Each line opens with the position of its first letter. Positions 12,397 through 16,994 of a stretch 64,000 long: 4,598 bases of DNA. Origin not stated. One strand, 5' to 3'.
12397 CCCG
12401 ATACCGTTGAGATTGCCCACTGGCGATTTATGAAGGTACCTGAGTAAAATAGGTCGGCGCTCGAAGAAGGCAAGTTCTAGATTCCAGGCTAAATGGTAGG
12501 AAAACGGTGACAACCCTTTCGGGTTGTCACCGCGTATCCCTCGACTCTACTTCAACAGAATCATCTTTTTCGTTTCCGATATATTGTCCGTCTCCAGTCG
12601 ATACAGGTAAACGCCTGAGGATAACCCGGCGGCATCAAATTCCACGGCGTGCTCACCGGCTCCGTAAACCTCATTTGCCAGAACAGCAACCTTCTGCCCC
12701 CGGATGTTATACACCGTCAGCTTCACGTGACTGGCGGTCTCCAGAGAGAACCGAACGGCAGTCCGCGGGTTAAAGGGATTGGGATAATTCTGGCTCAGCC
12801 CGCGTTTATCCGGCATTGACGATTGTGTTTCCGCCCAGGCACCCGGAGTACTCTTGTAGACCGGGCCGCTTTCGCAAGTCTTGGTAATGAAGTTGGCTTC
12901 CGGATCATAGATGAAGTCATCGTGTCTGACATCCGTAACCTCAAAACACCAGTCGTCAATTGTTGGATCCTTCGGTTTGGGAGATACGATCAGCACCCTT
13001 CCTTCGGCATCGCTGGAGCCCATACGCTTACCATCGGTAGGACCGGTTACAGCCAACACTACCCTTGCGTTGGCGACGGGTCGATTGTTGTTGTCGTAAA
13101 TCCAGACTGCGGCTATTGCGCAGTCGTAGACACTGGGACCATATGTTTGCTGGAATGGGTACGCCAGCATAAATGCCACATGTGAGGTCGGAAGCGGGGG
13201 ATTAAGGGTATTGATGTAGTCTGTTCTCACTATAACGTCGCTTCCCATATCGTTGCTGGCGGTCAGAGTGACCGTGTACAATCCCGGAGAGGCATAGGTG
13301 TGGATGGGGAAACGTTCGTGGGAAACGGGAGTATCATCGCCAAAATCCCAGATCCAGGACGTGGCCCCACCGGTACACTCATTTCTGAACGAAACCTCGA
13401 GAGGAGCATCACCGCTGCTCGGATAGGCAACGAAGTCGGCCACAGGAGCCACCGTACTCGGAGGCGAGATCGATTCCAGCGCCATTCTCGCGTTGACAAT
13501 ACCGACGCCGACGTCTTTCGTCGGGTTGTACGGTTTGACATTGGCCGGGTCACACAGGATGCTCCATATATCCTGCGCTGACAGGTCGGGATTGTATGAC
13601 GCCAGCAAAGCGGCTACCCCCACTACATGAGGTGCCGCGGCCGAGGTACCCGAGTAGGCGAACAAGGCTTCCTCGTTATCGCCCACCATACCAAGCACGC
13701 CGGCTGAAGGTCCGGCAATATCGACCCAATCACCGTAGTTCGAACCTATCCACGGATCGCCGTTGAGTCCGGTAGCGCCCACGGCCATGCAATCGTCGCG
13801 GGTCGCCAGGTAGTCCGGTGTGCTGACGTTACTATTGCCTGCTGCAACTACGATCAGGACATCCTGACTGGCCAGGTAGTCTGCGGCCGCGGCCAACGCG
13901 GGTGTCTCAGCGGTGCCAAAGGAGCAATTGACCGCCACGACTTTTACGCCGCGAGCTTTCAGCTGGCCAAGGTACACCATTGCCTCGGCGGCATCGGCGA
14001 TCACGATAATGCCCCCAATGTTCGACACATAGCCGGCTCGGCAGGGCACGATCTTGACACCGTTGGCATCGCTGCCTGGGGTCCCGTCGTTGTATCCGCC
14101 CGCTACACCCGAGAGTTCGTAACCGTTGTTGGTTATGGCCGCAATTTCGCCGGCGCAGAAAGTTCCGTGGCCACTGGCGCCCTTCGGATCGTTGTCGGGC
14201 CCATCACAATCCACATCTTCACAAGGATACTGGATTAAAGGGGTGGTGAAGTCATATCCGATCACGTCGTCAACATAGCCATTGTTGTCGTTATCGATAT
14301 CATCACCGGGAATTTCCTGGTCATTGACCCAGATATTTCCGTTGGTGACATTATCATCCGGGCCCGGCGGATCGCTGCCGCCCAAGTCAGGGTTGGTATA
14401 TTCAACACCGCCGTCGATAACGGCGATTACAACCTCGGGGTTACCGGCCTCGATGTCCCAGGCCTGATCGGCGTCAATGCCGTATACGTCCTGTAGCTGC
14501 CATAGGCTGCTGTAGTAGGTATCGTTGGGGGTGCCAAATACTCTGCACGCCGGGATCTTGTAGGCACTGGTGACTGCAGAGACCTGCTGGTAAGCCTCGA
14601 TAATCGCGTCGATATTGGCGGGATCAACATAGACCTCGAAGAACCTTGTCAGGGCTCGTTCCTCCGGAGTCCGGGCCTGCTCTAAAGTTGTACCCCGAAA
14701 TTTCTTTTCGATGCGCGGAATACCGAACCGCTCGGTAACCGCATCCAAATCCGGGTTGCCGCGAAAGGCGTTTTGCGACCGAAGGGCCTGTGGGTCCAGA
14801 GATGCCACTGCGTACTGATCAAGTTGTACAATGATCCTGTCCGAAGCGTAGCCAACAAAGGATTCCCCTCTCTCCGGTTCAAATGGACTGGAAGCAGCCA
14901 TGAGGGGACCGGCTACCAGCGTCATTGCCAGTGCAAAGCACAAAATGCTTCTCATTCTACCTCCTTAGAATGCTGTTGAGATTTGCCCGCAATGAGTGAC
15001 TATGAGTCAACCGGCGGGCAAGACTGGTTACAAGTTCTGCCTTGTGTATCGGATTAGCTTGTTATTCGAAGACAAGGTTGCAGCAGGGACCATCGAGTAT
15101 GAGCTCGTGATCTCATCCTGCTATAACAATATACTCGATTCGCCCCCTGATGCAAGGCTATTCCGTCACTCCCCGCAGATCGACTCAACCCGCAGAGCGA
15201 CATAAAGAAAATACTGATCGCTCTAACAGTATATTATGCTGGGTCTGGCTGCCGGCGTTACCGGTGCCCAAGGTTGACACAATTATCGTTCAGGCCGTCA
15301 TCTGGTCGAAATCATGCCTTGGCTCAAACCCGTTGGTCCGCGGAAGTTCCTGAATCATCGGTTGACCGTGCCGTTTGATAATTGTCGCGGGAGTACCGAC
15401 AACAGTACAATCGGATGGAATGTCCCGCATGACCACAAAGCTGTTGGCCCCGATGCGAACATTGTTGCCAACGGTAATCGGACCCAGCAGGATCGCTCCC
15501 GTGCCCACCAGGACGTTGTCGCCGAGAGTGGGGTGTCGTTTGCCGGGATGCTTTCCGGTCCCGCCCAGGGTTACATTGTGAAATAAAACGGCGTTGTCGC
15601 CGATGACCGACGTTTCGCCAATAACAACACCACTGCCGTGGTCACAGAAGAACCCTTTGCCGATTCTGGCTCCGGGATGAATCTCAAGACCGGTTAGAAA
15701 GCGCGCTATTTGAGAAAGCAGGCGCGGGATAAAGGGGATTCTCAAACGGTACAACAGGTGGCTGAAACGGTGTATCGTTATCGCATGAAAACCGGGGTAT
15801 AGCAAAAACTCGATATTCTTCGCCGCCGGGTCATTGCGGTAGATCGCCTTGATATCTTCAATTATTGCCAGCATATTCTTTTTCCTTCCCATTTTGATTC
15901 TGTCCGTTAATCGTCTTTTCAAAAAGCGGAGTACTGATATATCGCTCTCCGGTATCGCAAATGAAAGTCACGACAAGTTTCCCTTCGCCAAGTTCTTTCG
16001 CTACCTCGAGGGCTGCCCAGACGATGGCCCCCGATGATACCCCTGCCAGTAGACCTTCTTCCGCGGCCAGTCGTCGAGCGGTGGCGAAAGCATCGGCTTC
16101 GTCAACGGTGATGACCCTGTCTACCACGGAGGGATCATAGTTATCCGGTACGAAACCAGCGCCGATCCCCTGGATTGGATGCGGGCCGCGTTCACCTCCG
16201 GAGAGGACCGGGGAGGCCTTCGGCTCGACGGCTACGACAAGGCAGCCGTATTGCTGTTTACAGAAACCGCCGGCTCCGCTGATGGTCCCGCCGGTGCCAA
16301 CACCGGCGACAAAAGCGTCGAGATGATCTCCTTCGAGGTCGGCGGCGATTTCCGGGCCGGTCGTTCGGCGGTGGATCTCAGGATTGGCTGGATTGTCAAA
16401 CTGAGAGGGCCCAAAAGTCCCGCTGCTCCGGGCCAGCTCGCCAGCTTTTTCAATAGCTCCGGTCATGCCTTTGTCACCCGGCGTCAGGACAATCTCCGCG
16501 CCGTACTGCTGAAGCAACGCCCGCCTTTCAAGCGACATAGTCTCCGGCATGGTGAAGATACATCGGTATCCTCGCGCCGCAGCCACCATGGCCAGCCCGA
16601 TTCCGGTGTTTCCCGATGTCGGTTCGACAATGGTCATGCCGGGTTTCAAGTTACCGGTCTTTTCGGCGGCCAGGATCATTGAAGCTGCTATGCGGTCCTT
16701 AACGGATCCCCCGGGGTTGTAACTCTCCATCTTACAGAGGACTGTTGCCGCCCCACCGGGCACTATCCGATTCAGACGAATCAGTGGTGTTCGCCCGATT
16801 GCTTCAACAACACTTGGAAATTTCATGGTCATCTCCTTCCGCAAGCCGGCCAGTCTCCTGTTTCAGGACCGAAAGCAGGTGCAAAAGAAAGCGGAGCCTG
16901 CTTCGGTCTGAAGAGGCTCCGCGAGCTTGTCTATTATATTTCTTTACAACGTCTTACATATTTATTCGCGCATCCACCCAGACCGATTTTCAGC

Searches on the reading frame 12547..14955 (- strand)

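Call 18: search_protein_families(library=pfam, proteins=[window:12547-14955:-], max_evalue=0.001)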
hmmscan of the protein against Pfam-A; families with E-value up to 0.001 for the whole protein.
window:12547-14955:- (802 aa): 4 families
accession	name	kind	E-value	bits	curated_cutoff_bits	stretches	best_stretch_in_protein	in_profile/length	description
PF00082.27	Peptidase_S8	-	1.1e-26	94.2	21.8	1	174-472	3-275/288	Subtilase family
PF18911.6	PKD_4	-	5.5e-15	55.6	27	1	502-581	2-83/85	PKD domain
PF00801.26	PKD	-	1e-13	51.5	23.5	1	514-572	10-71/80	PKD domain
PF18962.6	Por_Secre_tail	-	7.4e-11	42.6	27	1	724-799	2-74/75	Secretion system C-terminal sorting domain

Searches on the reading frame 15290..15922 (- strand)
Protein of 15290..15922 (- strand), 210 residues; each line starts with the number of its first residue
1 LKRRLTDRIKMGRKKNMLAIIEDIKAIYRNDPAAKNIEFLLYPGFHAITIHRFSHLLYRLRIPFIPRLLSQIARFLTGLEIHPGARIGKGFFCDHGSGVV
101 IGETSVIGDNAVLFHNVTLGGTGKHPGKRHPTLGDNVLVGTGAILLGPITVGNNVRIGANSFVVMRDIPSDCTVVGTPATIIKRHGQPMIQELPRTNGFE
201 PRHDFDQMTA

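Call 18: search_protein_families(library=pfam, proteins=[window:15290-15922:-], max_evalue=0.001)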
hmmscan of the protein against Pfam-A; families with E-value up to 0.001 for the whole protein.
window:15290-15922:- (210 aa): 2 families
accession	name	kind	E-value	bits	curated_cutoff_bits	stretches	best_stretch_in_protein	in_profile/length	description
PF00132.30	Hexapep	-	5.2e-12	45.4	27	1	130-163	1-34/36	Bacterial transferase hexapeptide (six repeats)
PF14602.12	Hexapep_2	-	2.5e-05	24.3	27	1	133-163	4-32/34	Hexapeptide repeat of succinyl-transferase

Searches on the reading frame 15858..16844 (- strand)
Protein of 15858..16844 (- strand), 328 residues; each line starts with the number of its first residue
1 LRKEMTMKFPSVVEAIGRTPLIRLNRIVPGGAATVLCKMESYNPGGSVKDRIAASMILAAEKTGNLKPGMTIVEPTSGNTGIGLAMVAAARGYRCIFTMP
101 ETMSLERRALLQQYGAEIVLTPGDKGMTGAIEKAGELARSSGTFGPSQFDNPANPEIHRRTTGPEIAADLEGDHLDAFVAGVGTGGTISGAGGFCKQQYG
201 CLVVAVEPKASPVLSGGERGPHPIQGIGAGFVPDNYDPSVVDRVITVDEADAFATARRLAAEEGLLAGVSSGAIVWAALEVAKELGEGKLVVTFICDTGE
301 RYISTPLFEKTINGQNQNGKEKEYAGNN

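Call 18: search_protein_families(library=pfam, proteins=[window:15858-16844:-], max_evalue=0.001)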
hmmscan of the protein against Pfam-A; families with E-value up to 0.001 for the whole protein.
window:15858-16844:- (328 aa): 1 family
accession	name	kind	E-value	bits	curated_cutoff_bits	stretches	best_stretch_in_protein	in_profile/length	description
PF00291.31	PALP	-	9.3e-74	248.8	35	1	14-297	3-295/295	Pyridoxal-phosphate dependent enzyme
